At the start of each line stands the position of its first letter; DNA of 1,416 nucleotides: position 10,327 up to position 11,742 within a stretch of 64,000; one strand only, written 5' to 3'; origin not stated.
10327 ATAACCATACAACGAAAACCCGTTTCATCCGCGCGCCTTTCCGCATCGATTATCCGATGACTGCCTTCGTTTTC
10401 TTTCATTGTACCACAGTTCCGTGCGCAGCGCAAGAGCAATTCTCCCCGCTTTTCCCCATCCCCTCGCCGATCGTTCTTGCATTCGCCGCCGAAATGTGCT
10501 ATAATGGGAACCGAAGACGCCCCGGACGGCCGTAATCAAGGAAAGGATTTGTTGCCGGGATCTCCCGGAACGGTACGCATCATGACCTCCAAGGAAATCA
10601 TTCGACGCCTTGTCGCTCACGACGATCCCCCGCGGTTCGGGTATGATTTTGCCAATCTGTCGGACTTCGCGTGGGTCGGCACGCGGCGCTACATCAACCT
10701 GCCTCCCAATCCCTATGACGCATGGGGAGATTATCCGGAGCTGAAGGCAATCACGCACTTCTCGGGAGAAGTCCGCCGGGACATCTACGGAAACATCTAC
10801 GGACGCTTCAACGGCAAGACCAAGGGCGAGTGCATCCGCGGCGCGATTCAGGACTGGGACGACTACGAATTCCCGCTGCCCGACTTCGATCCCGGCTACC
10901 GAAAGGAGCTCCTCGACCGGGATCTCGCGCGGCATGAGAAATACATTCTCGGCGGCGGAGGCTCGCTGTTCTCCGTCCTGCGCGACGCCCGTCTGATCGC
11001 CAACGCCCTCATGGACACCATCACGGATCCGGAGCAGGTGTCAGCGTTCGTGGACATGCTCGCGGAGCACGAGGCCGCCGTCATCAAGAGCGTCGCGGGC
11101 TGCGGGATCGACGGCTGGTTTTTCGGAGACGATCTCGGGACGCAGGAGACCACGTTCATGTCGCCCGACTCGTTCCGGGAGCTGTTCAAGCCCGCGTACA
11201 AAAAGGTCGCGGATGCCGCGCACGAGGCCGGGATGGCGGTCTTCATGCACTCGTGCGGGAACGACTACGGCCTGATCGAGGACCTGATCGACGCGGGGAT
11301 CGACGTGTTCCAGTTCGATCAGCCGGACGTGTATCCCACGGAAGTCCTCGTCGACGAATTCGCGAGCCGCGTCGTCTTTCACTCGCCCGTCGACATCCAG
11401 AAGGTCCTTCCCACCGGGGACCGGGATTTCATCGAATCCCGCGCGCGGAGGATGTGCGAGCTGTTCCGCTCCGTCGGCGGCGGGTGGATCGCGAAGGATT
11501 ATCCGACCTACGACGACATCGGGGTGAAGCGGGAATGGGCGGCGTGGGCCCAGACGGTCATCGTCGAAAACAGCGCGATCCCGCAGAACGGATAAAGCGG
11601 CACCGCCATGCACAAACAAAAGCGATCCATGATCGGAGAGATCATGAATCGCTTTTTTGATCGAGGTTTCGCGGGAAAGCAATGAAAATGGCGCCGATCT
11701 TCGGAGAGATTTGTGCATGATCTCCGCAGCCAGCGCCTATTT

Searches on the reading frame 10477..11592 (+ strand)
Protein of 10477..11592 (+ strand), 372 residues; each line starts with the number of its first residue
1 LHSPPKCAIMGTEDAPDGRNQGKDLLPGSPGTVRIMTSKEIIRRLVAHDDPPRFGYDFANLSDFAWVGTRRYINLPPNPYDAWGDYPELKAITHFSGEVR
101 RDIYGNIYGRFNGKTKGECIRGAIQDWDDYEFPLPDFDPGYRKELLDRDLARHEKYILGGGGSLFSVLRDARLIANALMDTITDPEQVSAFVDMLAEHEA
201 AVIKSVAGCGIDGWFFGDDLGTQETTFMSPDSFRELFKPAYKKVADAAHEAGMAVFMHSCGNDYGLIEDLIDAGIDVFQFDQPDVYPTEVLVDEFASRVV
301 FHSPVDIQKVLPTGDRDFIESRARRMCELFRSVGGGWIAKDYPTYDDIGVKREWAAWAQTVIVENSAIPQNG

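Call 85: search_protein_families(library=pfam, proteins=[window:10477-11592:+], max_evalue=0.0001)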
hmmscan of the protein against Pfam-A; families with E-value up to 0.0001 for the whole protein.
window:10477-11592:+ (372 aa): 1 family
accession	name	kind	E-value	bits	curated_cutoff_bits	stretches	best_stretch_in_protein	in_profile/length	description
PF01208.23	URO-D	-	3.6e-14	53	23.9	1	165-338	150-320/346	Uroporphyrinogen decarboxylase (URO-D)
